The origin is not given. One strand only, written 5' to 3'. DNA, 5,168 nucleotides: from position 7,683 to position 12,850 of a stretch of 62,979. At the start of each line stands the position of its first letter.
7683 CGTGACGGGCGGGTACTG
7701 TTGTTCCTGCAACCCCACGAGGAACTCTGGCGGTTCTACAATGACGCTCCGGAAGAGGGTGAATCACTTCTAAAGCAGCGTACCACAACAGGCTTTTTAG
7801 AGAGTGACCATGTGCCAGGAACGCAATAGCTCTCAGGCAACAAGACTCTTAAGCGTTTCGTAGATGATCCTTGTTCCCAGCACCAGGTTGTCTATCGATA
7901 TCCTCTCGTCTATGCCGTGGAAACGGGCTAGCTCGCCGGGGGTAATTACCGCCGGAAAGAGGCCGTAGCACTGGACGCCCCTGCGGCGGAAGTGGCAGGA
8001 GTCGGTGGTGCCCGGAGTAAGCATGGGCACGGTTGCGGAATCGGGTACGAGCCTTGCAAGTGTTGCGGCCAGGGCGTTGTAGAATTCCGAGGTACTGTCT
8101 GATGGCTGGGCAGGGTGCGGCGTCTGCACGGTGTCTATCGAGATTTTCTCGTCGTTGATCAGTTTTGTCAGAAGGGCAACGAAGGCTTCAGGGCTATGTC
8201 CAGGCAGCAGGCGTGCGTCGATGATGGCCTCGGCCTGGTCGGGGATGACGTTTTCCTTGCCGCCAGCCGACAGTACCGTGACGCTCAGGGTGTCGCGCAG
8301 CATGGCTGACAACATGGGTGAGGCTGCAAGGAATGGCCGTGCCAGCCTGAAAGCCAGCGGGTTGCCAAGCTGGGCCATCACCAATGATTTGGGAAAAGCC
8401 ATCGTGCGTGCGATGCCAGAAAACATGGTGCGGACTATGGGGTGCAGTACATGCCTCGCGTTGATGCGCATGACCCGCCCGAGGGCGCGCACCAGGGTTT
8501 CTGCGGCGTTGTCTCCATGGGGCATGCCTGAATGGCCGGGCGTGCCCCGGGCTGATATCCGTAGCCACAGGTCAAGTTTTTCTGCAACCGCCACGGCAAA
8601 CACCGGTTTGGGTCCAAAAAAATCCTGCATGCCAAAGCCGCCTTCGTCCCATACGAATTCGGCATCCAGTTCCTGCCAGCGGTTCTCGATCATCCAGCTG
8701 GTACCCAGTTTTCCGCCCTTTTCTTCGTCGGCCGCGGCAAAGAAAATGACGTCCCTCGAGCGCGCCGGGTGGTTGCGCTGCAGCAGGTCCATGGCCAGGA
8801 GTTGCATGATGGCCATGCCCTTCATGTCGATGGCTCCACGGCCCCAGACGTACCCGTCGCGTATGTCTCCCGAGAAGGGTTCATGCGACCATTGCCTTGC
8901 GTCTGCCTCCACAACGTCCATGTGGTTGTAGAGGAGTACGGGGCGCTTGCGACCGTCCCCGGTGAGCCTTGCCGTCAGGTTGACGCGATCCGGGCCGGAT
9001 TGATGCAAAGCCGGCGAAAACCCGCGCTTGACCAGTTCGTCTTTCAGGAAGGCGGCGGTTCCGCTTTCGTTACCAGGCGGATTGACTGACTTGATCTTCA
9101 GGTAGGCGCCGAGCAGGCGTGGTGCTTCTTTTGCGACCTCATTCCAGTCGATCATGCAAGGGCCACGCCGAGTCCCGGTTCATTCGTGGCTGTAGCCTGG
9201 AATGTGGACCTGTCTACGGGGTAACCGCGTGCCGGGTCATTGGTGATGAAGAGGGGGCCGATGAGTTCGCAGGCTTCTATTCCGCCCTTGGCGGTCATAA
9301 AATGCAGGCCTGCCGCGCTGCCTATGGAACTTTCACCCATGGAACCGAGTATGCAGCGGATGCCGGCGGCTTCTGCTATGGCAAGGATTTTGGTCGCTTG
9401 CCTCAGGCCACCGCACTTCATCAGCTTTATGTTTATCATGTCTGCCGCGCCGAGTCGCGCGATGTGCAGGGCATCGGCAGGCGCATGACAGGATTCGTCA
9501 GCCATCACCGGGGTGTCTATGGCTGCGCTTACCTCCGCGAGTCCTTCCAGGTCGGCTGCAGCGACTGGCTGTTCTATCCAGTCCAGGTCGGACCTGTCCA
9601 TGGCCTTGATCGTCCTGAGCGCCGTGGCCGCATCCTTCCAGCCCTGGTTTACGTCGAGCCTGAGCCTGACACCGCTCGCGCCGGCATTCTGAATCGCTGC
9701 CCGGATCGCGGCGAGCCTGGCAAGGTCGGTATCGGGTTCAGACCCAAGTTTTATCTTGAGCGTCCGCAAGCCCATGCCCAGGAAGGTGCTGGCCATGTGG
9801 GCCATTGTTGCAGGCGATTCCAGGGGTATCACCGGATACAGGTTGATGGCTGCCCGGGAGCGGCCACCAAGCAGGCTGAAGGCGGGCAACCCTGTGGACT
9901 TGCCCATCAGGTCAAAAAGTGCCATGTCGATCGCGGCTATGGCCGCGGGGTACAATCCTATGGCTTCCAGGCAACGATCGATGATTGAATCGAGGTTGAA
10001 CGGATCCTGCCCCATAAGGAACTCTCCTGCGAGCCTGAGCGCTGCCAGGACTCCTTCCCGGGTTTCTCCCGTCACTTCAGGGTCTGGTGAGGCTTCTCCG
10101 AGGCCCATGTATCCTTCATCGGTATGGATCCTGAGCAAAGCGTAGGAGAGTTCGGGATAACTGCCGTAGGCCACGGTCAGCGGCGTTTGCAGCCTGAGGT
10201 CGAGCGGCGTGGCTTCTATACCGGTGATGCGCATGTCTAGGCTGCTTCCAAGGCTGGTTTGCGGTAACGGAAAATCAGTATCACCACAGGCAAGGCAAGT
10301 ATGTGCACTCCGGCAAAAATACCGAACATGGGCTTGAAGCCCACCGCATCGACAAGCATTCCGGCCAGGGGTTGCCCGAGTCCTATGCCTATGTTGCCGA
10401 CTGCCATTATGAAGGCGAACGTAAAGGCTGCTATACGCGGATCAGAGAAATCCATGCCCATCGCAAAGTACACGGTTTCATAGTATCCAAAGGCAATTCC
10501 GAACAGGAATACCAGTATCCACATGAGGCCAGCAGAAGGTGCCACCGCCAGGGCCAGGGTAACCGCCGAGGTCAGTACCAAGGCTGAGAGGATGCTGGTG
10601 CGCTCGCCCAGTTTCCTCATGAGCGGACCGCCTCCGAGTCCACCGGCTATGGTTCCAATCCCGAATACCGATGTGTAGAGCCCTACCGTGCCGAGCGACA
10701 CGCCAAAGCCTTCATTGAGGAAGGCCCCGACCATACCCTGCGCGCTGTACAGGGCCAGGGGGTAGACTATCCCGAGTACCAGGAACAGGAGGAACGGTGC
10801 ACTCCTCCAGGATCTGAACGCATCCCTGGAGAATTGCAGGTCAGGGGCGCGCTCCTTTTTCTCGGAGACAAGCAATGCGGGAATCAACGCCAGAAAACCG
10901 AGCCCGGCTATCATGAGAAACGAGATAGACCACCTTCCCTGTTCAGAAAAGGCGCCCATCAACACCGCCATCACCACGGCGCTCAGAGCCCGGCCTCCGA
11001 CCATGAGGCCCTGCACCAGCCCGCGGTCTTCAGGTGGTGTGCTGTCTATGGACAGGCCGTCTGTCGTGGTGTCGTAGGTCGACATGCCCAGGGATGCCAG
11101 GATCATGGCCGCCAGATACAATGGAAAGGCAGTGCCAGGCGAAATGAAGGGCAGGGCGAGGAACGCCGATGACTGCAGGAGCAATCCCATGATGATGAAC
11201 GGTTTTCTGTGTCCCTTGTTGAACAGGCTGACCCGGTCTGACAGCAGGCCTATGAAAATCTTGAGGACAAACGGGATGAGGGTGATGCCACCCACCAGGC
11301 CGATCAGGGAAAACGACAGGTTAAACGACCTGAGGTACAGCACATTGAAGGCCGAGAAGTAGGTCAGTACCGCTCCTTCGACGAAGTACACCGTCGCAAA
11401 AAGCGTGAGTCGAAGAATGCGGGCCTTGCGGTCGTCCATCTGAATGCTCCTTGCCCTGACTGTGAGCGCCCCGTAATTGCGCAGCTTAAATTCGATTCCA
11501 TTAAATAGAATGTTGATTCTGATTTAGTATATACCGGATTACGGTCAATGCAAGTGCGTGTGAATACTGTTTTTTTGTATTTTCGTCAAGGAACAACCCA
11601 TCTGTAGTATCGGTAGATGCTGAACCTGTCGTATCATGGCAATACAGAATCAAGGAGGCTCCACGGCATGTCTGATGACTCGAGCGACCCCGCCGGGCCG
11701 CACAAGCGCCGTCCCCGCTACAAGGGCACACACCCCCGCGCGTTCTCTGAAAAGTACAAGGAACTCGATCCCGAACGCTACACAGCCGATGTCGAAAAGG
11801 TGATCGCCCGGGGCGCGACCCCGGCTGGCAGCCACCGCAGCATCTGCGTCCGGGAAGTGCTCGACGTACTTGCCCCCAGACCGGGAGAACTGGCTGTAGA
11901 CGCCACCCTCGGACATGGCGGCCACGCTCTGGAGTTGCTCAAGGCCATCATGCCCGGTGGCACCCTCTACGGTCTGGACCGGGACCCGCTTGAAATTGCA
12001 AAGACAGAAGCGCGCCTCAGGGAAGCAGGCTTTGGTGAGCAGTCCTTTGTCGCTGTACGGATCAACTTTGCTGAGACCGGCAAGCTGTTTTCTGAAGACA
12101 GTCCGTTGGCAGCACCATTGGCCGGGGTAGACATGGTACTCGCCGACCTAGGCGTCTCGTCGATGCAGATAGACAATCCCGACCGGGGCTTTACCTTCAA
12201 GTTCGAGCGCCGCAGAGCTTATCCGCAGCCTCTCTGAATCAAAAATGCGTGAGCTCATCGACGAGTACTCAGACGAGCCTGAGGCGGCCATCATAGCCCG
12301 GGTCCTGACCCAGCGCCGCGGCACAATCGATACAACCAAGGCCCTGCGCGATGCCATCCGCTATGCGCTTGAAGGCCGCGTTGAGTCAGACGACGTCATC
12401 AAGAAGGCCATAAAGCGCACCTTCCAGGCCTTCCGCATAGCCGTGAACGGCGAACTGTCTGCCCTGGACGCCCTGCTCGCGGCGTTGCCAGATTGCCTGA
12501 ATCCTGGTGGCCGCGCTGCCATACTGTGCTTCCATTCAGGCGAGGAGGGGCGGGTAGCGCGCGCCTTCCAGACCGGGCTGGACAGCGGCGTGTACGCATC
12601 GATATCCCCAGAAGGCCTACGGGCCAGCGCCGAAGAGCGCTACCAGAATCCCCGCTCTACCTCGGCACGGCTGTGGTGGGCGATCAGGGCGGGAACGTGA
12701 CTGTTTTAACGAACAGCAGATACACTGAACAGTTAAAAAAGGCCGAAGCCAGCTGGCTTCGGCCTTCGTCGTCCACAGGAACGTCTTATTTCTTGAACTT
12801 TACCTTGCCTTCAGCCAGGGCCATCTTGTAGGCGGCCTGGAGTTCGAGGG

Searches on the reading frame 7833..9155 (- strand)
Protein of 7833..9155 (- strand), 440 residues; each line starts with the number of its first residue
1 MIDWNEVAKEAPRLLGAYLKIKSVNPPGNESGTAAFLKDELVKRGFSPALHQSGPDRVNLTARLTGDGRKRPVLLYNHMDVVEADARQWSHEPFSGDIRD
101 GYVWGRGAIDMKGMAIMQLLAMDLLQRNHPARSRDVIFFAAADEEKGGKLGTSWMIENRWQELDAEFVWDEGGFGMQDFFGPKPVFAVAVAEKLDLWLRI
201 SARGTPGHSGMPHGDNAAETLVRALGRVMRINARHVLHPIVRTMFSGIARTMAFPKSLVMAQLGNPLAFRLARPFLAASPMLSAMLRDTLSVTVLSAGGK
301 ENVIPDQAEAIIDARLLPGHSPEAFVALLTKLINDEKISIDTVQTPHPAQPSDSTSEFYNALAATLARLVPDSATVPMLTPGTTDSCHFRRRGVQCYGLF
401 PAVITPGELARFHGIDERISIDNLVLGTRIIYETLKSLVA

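Call 87: search_protein_families(library=pfam, proteins=[window:7833-9155:-], max_evalue=0.00001)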
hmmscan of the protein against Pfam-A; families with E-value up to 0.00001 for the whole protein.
window:7833-9155:- (440 aa): 3 families
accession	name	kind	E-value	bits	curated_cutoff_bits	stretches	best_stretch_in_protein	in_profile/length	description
PF01546.33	Peptidase_M20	-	4.8e-33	115.3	24.6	1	74-436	1-205/206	Peptidase family M20/M25/M40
PF07687.19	M20_dimer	-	1.6e-13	51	21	1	196-337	7-103/107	Peptidase dimerisation domain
PF04389.22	Peptidase_M28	-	3.8e-06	27.2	21.3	0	59-156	1-77/193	Peptidase family M28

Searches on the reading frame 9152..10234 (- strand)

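Call 87: search_protein_families(library=pfam, proteins=[window:9152-10234:-], max_evalue=0.00001)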
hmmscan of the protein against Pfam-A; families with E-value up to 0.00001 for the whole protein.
window:9152-10234:- (360 aa): 3 families
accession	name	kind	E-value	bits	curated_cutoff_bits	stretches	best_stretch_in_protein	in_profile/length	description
PF13378.12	MR_MLE_C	-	8.2e-49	166.7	29.4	1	145-359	3-215/219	Enolase C-terminal domain-like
PF02746.21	MR_MLE_N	-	1.5e-16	61.1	22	1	15-123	13-117/117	Mandelate racemase / muconate lactonizing enzyme, N-terminal domain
PF07476.17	MAAL_C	-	5.1e-06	26.3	27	1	237-312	136-212/249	Methylaspartate ammonia-lyase C-terminus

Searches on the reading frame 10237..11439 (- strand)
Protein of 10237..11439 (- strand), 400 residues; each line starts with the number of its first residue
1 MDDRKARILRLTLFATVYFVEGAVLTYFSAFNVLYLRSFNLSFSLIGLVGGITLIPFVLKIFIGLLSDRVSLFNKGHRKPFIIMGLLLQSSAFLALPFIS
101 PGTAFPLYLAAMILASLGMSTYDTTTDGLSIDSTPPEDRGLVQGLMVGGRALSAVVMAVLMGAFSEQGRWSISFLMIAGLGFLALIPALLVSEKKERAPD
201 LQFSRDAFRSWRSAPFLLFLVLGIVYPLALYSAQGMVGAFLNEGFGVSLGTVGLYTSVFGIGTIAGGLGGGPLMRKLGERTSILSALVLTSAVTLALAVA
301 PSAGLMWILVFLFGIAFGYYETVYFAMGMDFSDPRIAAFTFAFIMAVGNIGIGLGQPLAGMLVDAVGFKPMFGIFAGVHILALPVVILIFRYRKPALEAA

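Call 87: search_protein_families(library=pfam, proteins=[window:10237-11439:-], max_evalue=0.00001)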
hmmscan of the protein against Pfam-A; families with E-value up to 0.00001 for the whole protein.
window:10237-11439:- (400 aa): 2 families
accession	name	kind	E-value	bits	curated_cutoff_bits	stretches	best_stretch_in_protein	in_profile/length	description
PF07690.21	MFS_1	-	7.4e-42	143.9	33.4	2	16-231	3-219/347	Major Facilitator Superfamily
PF03092.22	BT1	-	2.1e-14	53.5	22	1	36-199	17-182/432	BT1 family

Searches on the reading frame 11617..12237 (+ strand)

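Call 88: search_protein_families(library=pfam, proteins=[window:11617-12237:+], max_evalue=0.00001)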
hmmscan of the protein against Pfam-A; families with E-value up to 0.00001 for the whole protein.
window:11617-12237:+ (206 aa): 1 family
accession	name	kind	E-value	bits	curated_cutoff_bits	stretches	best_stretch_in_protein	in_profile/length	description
PF01795.25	Methyltransf_5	-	1.4e-23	84.3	27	1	72-195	3-117/309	MraW methylase family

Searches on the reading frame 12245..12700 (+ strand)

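Call 88: search_protein_families(library=pfam, proteins=[window:12245-12700:+], max_evalue=0.00001)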
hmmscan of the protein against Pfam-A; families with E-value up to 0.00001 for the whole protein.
window:12245-12700:+ (151 aa): 1 family
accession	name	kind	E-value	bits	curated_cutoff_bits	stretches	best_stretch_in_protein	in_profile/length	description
PF01795.25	Methyltransf_5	-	6.3e-22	78.9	27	1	3-146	148-306/309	MraW methylase family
